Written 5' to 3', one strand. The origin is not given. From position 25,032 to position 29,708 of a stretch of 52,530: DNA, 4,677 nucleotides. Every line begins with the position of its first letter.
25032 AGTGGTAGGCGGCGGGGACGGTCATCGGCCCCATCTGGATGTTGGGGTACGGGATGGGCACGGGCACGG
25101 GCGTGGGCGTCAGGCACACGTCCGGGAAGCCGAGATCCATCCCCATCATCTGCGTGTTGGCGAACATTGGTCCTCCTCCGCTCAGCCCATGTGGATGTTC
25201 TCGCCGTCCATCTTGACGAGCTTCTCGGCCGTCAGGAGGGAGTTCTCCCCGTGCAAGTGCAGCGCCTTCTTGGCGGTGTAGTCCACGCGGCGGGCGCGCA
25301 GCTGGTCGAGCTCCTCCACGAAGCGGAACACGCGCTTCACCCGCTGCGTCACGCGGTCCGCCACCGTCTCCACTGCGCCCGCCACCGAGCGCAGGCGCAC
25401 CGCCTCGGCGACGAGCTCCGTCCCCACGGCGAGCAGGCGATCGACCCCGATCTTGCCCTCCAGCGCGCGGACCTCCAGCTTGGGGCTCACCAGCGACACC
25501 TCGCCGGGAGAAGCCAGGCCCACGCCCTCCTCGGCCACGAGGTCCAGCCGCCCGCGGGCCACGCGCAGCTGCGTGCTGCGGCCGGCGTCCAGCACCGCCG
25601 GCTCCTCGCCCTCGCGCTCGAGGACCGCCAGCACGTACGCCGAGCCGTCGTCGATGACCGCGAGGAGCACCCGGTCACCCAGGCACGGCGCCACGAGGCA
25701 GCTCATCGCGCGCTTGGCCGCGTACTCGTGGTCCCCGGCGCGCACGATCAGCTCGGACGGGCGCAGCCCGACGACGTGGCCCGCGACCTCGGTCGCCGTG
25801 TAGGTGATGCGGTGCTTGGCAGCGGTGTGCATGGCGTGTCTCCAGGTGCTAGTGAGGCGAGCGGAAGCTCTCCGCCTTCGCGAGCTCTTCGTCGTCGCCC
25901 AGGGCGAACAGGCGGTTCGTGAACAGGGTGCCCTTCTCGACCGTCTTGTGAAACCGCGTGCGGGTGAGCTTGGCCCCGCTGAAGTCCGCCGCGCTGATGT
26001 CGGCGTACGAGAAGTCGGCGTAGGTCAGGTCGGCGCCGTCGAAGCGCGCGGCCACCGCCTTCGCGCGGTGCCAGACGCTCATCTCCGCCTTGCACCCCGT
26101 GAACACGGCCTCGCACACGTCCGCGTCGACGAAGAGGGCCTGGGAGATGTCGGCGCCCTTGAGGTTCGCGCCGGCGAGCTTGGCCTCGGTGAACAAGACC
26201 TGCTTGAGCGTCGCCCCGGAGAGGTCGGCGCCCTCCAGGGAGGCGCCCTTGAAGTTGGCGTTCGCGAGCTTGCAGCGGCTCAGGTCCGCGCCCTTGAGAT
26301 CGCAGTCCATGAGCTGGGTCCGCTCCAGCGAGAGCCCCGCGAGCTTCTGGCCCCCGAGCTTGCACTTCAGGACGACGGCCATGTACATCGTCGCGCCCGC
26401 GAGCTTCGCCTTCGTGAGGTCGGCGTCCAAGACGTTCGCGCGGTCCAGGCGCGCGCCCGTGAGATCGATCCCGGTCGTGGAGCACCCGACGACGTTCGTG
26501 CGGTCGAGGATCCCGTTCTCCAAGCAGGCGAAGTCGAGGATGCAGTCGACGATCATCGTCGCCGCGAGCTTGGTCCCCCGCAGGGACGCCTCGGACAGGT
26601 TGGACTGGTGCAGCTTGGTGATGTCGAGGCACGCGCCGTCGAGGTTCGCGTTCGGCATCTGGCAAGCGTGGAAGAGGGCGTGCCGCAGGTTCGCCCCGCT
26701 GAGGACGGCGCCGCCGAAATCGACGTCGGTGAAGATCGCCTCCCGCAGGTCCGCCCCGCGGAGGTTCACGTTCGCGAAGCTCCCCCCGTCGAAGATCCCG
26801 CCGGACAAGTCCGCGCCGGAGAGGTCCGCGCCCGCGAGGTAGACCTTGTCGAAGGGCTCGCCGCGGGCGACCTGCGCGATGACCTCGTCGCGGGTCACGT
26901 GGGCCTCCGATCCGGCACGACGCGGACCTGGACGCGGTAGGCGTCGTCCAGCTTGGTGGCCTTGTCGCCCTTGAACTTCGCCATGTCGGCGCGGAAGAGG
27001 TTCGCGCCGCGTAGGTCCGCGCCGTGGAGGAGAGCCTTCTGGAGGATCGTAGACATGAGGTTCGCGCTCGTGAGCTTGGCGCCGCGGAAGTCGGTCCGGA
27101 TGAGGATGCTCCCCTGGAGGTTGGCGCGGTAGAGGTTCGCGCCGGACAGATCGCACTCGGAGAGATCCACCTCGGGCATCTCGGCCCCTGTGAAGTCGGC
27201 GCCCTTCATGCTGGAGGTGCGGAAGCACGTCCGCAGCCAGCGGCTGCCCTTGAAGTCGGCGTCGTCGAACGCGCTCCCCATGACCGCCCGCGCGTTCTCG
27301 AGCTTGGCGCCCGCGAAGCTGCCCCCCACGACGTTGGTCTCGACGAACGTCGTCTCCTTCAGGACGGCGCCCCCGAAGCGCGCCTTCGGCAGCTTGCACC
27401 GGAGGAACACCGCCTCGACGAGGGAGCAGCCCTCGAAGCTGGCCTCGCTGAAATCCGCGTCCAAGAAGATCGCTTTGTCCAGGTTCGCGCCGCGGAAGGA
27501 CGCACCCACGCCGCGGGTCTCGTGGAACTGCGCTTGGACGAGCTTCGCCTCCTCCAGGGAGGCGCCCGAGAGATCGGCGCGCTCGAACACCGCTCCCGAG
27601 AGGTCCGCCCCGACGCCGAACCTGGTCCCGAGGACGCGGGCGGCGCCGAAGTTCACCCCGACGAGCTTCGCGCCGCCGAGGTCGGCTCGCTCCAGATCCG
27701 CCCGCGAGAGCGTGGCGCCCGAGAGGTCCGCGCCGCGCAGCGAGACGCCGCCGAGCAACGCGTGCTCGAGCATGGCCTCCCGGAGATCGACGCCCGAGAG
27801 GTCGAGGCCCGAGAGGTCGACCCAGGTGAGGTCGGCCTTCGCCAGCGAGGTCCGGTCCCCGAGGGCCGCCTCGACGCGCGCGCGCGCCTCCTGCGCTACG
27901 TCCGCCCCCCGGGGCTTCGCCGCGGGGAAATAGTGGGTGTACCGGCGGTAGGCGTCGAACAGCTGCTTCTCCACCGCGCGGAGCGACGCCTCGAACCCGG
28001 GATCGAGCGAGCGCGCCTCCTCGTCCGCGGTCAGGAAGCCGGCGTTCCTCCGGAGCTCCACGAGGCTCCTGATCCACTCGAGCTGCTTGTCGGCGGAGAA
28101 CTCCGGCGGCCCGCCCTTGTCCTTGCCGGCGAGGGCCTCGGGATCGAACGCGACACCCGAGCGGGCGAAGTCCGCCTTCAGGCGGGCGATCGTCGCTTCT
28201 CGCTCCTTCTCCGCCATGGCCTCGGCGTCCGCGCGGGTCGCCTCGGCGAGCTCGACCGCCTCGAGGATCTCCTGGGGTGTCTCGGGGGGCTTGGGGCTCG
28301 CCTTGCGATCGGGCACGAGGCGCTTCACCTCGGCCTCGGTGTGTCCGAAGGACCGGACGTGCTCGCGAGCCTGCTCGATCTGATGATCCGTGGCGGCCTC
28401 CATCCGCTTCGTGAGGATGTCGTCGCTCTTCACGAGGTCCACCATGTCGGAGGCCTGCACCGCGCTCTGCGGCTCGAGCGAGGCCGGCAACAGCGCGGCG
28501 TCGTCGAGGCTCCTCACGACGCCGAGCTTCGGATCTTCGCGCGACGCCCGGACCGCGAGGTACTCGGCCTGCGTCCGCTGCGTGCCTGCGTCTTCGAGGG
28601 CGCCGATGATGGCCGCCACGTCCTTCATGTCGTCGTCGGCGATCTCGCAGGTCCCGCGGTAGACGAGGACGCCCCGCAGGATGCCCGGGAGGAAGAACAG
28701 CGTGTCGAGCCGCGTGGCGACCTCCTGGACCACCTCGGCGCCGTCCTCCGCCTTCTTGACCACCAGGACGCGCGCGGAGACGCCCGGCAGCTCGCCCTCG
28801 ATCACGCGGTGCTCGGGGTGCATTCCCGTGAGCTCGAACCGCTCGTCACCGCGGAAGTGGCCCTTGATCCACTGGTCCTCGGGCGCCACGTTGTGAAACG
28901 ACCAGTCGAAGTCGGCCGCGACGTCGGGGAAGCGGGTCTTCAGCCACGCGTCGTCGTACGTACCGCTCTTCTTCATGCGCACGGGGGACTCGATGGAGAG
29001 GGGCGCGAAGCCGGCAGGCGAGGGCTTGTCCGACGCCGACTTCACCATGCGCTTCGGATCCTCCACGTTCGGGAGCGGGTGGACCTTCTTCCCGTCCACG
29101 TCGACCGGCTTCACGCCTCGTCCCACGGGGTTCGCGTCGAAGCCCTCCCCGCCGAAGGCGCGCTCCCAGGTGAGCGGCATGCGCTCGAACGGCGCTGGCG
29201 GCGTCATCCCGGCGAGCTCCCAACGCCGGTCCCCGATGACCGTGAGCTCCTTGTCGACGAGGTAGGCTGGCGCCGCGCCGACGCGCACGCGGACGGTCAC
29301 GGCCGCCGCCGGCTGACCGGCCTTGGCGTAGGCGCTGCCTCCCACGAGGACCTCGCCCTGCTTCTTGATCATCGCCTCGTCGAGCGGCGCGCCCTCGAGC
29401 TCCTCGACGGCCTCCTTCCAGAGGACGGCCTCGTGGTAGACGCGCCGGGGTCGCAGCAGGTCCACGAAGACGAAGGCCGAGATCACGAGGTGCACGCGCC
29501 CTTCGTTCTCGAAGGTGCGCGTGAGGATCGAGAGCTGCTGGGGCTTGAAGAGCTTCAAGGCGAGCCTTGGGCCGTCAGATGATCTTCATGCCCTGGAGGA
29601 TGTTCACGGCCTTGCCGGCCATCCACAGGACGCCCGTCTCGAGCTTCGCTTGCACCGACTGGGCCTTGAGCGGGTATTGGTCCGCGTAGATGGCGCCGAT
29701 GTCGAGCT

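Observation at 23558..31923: Orphan T6SS spike/cargo island: vgrG, DUF2169-pentapeptide, pentapeptide, hypothetical, stand-alone DUF4150 PAAR-like, membrane protein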

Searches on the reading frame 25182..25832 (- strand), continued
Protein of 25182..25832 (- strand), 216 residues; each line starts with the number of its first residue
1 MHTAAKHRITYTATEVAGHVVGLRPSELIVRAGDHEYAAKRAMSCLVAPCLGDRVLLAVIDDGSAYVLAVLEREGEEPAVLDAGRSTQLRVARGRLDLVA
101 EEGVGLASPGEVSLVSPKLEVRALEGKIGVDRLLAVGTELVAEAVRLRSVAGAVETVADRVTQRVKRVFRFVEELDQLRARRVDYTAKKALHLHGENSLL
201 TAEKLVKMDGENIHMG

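Call 74: search_protein_families(library=pfam, proteins=[L061:1142-3748:+, L061:3-1175:+, L049:1194-3821:+, L049:7-1227:+, L063:1114-3741:+, L063:2-1147:+, L082:1013-3655:+, L087:965-3673:+, L034:885-3536:+], max_evalue=0.00001)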
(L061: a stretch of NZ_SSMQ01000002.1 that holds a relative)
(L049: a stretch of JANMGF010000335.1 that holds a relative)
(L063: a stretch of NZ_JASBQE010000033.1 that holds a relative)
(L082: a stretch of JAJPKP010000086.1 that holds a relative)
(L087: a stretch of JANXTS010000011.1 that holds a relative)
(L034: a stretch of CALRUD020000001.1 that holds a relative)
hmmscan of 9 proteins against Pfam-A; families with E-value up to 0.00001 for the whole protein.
L061:1142-3748:+ (868 aa): 0 families

L061:3-1175:+ (390 aa): 0 families

L049:1194-3821:+ (875 aa): 0 families

L049:7-1227:+ (406 aa): 0 families

L063:1114-3741:+ (875 aa): 0 families

L063:2-1147:+ (381 aa): 0 families

L082:1013-3655:+ (880 aa): 7 families
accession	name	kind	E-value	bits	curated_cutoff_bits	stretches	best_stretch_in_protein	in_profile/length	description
PF07724.20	AAA_2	-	1.8e-55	187.9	27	1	608-774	1-165/166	AAA domain (Cdc48 subfamily)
PF17871.7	AAA_lid_9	-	8.9e-30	103.1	22.8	1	363-459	1-94/104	AAA lid domain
PF00004.35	AAA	-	8.8e-19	68.7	21.2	2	224-336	2-109/131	ATPase family associated with various cellular activities (AAA)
PF10431.15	ClpB_D2-small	-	6.7e-15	55.3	21.9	1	780-852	1-72/81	C-terminal, D2-small domain, of ClpB protein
PF07728.20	AAA_5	-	7.6e-14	52.3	22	1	613-741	2-132/139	AAA domain (dynein-related subfamily)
PF13191.12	AAA_16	-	1.2e-10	42.6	32.6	1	201-303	2-143/167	AAA ATPase domain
PF13401.12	AAA_22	-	1.5e-08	35.4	27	0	219-304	4-96/130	AAA domain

L087:965-3673:+ (902 aa): 9 families
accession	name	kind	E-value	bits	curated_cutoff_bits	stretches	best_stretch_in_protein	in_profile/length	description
PF07724.20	AAA_2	-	2.1e-55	187.7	27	1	634-800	1-164/166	AAA domain (Cdc48 subfamily)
PF17871.7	AAA_lid_9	-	7.4e-30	103.4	22.8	1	380-470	3-93/104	AAA lid domain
PF00004.35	AAA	-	2.7e-20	73.6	21.2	2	239-370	2-124/131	ATPase family associated with various cellular activities (AAA)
PF10431.15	ClpB_D2-small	-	5.4e-14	52.4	21.9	1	807-883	1-77/81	C-terminal, D2-small domain, of ClpB protein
PF13191.12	AAA_16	-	9.7e-14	52.6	32.6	1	216-262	2-51/167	AAA ATPase domain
PF07728.20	AAA_5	-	5.3e-12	46.4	22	1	639-757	2-122/139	AAA domain (dynein-related subfamily)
PF13401.12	AAA_22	-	1e-08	36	27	0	234-324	4-97/130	AAA domain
PF00158.32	Sigma54_activat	-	2.6e-06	27.7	20.2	0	639-758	25-144/168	Sigma-54 interaction domain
PF12775.13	AAA_7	-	5.7e-06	26.4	25.8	0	225-261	24-59/181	P-loop containing dynein motor region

L034:885-3536:+ (883 aa): 7 families
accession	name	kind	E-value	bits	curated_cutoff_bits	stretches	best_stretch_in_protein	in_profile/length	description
PF07724.20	AAA_2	-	1.3e-54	185.1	27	1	609-774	2-165/166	AAA domain (Cdc48 subfamily)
PF17871.7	AAA_lid_9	-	1e-31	109.4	22.8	1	364-458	3-97/104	AAA lid domain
PF00004.35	AAA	-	1.3e-18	68.2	21.2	2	224-353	3-123/131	ATPase family associated with various cellular activities (AAA)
PF10431.15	ClpB_D2-small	-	1.4e-14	54.3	21.9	1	780-852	1-72/81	C-terminal, D2-small domain, of ClpB protein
PF13191.12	AAA_16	-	2.4e-12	48.1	32.6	1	200-246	2-51/167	AAA ATPase domain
PF07728.20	AAA_5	-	9.1e-12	45.6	22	1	613-741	2-122/139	AAA domain (dynein-related subfamily)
PF13401.12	AAA_22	-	6.9e-08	33.3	27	0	218-309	4-97/130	AAA domain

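Call 85: search_solved_structures(query=L009:11159-11794:+, max_evalue=1)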
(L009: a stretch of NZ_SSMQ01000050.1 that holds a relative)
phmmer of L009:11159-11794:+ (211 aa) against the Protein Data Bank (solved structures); distinct sequences matched with E-value up to 1: 0.

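Call 93: search_dna_similar(query=window:25182-25832:-, collection=plasmids, mode=protein, max_rows=12, rows=spread)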
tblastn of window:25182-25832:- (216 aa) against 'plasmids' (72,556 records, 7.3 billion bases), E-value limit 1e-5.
Records with a match: 10; places in all: 10; records where one place covers at least 80% of the query: 10.
Best place of each record, by identity: <60% 10.
By first word of the organism name: Pantoea 3; Escherichia 1; Caballeronia 1; uncultured 1; Enterobacter 1; Raoultella 1; Variovorax 1; Burkholderia 1.
By predicted mobility (MOB-suite, as given by PLSDB): conjugative 6; non-mobilizable 4.
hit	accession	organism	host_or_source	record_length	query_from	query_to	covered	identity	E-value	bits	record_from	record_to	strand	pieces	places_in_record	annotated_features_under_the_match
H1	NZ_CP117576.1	Escherichia albertii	whole organism,bird (unidentified ...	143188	37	216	83%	33.3%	2e-18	90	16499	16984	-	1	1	DUF3540 domain-containing protein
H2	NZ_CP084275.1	Caballeronia grimmiae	Leptoglossus zonatus,Cell culture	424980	39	216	82%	33.5%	1e-11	71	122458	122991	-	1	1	DUF3540 domain-containing protein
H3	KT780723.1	uncultured bacterium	-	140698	37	216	83%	32.8%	3e-18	89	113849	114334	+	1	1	hypothetical protein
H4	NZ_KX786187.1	Enterobacter cloacae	-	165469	37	216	83%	32.8%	3e-18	89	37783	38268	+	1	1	DUF3540 domain-containing protein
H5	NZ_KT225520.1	Raoultella ornithinolytica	-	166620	37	216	83%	32.8%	3e-18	89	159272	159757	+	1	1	DUF3540 domain-containing protein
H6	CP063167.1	Variovorax paradoxus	-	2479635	25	216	89%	30.1%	8e-14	77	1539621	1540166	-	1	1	DUF3540 domain-containing protein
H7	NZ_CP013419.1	Burkholderia savannae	soil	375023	21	216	91%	28.8%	7e-7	56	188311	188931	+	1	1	DUF3540 domain-containing protein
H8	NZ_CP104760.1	Pantoea piersonii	Homo sapiens,Cell culture,Unstimulated ...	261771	37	216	83%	30.4%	3e-16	84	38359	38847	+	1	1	DUF3540 domain-containing protein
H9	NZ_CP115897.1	Pantoea piersonii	Homo sapiens,blood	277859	37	216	83%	29.8%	4e-16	83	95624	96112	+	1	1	DUF3540 domain-containing protein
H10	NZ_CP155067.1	Pantoea sp. BRR-3P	single cell,Elaeagnus umbellata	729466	42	216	81%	29.0%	8e-8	59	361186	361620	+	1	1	DUF3540 domain-containing protein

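Call 94: get_annotated_region(hit=H4, flank=9000)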
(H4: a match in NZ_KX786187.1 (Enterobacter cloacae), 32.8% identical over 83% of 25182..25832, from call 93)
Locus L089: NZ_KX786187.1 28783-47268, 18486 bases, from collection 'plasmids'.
description: Enterobacter cloacae strain N14-0444 plasmid pIMI-6, complete sequence
organism: Enterobacter cloacae (NCBI taxid 550)
taxonomy: Bacteria; Pseudomonadota; Gammaproteobacteria; Enterobacterales; Enterobacteriaceae; Enterobacter; Enterobacter cloacae
host: -; source: -; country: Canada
typing (MOB-suite, as given by PLSDB): conjugative; replicon IncFII,rep_cluster_2183; relaxase MOBF,MOBP; mating-pair formation MPF_F
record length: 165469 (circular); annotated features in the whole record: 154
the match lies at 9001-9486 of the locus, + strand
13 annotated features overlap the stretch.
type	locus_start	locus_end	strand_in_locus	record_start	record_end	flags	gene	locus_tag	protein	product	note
CDS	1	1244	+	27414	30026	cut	tssH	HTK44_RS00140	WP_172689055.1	type VI secretion system ATPase TssH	GO:0033103 - protein secretion by the type VI secretion system [Evidence IEA]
CDS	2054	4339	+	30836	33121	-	tssI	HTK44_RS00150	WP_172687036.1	type VI secretion system tip protein TssI/VgrG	GO:0033103 - protein secretion by the type VI secretion system [Evidence IEA]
CDS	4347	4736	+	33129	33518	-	-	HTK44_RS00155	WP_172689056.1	hypothetical protein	-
CDS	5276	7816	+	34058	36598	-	-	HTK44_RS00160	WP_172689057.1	DUF2169 domain-containing protein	-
CDS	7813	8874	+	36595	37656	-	-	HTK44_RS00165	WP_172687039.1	pentapeptide repeat-containing protein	-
CDS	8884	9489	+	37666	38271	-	-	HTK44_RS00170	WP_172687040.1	DUF3540 domain-containing protein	-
CDS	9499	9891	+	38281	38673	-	-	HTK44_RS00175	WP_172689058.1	DUF4150 domain-containing protein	-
CDS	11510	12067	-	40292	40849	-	-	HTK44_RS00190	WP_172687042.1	hypothetical protein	-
CDS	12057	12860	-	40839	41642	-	-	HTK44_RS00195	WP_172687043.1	hypothetical protein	-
CDS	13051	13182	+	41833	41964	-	-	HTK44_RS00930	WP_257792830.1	hypothetical protein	-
CDS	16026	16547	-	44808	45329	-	-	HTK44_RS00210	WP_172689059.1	fimbrial protein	GO:0007155 - cell adhesion [Evidence IEA]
CDS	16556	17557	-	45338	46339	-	-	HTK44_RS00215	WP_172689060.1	fimbrial protein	GO:0007155 - cell adhesion [Evidence IEA]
CDS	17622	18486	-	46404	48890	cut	-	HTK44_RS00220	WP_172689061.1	fimbria/pilus outer membrane usher protein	GO:0009297 - pilus assembly [Evidence IEA]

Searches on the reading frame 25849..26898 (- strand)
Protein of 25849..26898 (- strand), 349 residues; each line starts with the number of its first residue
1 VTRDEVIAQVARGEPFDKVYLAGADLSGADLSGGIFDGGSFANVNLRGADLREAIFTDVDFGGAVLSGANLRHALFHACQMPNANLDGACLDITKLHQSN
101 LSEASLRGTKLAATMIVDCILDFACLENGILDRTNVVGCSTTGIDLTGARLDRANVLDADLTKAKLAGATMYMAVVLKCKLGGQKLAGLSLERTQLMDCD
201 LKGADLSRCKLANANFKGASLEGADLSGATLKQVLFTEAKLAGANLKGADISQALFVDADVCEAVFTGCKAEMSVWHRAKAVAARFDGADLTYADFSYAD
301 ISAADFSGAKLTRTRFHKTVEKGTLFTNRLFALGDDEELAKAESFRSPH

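Call 8: search_protein_families(library=pfam, proteins=[window:25849-26898:-], max_evalue=0.01)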
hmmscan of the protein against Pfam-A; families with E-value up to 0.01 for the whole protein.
window:25849-26898:- (349 aa): 5 families
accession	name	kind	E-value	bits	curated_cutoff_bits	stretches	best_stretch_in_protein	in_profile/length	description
PF00805.28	Pentapeptide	-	4.2e-53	176.9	20.2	8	195-233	2-40/40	Pentapeptide repeats (8 copies)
PF13599.13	Pentapeptide_4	-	4.6e-40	136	38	5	178-246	10-78/78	Pentapeptide repeat region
PF13576.12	Pentapeptide_3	-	2.3e-25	89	27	4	23-64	3-47/48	Pentapeptide repeats (9 copies)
PF25296.1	Decapeptide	-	2.5e-06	27.7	45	0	201-254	17-70/74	Decapeptide repeat region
PF23894.2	LD_SV2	-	0.0013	19.4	29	0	211-272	27-88/92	SV2A/B/C luminal domain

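Call 9: search_protein_families(library=ncbifam, proteins=[window:25849-26898:-], max_evalue=0.01)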
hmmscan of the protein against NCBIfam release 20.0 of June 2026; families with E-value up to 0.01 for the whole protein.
window:25849-26898:- (349 aa): 19 families
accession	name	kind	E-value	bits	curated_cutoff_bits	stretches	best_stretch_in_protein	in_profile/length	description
NF047416.1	penta_HetL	equivalog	8.2e-47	159.5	260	3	130-269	54-191/218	heterocyst differentiation pentapeptide repeat protein HetL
NF011743.0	PRK15196.1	equivalog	4e-42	144.3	354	3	140-318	153-331/350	type III secretion system effector PipB2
NF052603.1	penta_Alr5209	equivalog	1.3e-36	125.1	125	4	179-264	8-93/113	Alr5209 family pentapeptide repeat protein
NF011744.0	PRK15197.1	equivalog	7.4e-26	91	274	3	25-129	155-259/291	SPI-2 type III secretion system effector PipB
NF033086.2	penta_rpt_Qnr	equivalog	5.1e-20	72.1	240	2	180-297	6-124/211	Qnr family pentapeptide repeat protein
NF000071.4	penta_rpt_QnrA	exception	1.3e-19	70.9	450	3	158-251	91-184/218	QnrA family quinolone resistance pentapeptide repeat protein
NF000349.1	mfpA_AE000516.2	equivalog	1.2e-18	67.6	360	2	173-256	91-171/183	pentapeptide repeat protein MfpA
NF012152.0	penta_rpt_QnrC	exception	9.6e-18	65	500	2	16-169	8-167/221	QnrC family quinolone resistance pentapeptide repeat protein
NF000421.1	penta_rpt_QnrVC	exception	1.9e-17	63.9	460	2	185-307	17-165/218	QnrVC family quinolone resistance pentapeptide repeat protein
NF038182.1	penta_rpt_SmQnr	exception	4.7e-17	62.5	460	2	173-239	3-70/215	SmQnr family pentapeptide repeat protein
NF000420.1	penta_rpt_QnrB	exception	2.3e-16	60.5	460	2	18-176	27-186/214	QnrB family quinolone resistance pentapeptide repeat protein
NF012151.0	penta_rpt_QnrAS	exception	1.4e-15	57.9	490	2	193-315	56-173/218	QnrAS family quinolone resistance pentapeptide repeat protein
NF033375.2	penta_rpt_QnrE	exception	9.5e-15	55.2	480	2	143-316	17-181/214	QnrE family quinolone resistance pentapeptide repeat protein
NF000056.3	penta_rpt_QnrS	exception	4.5e-14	52.6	460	2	25-155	12-158/218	QnrS family quinolone resistance pentapeptide repeat protein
NF011904.1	PRK15377.1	subfamily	3.4e-13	48.9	500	3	26-131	16-119/606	type III secretion system effector HECT-type E3 ubiquitin transferase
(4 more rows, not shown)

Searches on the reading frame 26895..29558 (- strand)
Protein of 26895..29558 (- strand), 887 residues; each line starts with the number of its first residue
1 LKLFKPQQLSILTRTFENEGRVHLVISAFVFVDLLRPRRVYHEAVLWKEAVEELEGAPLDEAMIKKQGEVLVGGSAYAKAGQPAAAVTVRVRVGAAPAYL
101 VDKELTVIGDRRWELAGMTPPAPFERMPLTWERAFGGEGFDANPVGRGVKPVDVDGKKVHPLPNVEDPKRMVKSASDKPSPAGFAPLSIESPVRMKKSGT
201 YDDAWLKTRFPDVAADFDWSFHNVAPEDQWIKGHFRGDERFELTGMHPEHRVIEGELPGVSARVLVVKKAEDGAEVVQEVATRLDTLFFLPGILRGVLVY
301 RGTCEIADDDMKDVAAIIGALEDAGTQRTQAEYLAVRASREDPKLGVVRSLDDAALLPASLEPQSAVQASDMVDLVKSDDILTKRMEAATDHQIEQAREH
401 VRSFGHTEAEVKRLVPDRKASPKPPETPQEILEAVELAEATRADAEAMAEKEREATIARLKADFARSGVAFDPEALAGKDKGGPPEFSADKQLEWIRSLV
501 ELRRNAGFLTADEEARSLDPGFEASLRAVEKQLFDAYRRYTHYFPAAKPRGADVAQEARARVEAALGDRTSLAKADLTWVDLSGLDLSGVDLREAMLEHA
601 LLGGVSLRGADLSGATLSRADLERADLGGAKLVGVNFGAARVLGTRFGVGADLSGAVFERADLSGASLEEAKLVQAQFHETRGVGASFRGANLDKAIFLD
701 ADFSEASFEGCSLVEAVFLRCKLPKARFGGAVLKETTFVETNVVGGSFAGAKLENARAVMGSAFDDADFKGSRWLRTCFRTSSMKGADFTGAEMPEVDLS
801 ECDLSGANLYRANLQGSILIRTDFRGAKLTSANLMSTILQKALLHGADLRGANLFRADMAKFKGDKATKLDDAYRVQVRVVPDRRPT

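Call 8: search_protein_families(library=pfam, proteins=[window:26895-29558:-], max_evalue=0.01)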
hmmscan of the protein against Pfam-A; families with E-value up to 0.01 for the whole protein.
window:26895-29558:- (887 aa): 5 families
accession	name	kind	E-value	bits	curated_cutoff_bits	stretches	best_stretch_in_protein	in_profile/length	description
PF09937.14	DUF2169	-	2.5e-80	270.5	25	1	20-301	2-294/294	Uncharacterized protein conserved in bacteria (DUF2169)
PF00805.28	Pentapeptide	-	6.5e-56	185.8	20.2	7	783-819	2-38/40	Pentapeptide repeats (8 copies)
PF13599.13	Pentapeptide_4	-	2.7e-30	104.7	38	4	655-728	5-78/78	Pentapeptide repeat region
PF13576.12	Pentapeptide_3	-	5e-26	91.1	27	1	685-720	3-41/48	Pentapeptide repeats (9 copies)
PF23894.2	LD_SV2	-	0.0007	20.3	29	0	685-746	29-90/92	SV2A/B/C luminal domain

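Call 9: search_protein_families(library=ncbifam, proteins=[window:26895-29558:-], max_evalue=0.01)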
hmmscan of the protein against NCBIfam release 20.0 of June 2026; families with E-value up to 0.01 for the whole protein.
window:26895-29558:- (887 aa): 17 families
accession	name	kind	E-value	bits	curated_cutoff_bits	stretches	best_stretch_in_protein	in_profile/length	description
NF047416.1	penta_HetL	equivalog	9.1e-47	159.3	260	4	768-860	29-121/218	heterocyst differentiation pentapeptide repeat protein HetL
NF052603.1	penta_Alr5209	equivalog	2.9e-46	156.2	125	6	567-646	11-89/113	Alr5209 family pentapeptide repeat protein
NF011743.0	PRK15196.1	equivalog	4.7e-29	101.4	354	2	582-756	149-317/350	type III secretion system effector PipB2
NF011744.0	PRK15197.1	equivalog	1.6e-26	93.1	274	3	785-866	177-258/291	SPI-2 type III secretion system effector PipB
NF033086.2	penta_rpt_Qnr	equivalog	1.7e-21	77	240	2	724-853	8-137/211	Qnr family pentapeptide repeat protein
NF012152.0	penta_rpt_QnrC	exception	1.2e-19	71.2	500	2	610-766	11-167/221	QnrC family quinolone resistance pentapeptide repeat protein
NF000349.1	mfpA_AE000516.2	equivalog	1.2e-19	70.8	360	2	570-650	87-167/183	pentapeptide repeat protein MfpA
NF000071.4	penta_rpt_QnrA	exception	1.5e-18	67.4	450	3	718-858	13-148/218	QnrA family quinolone resistance pentapeptide repeat protein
NF000056.3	penta_rpt_QnrS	exception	1e-17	64.6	460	2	643-761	44-162/218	QnrS family quinolone resistance pentapeptide repeat protein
NF033375.2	penta_rpt_QnrE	exception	6.9e-17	62.1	480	2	637-733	5-101/214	QnrE family quinolone resistance pentapeptide repeat protein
NF000421.1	penta_rpt_QnrVC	exception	1.1e-16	61.5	460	3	580-714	52-180/218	QnrVC family quinolone resistance pentapeptide repeat protein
NF012151.0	penta_rpt_QnrAS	exception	3.6e-16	59.9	490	2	723-864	18-156/218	QnrAS family quinolone resistance pentapeptide repeat protein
NF000420.1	penta_rpt_QnrB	exception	7.4e-16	58.8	460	2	608-750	16-163/214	QnrB family quinolone resistance pentapeptide repeat protein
NF000139.2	penta_rpt_QnrD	exception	3e-15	56.8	425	3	737-866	4-133/214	QnrD family quinolone resistance pentapeptide repeat protein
NF038182.1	penta_rpt_SmQnr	exception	3.1e-15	56.6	460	1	686-858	14-196/215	SmQnr family pentapeptide repeat protein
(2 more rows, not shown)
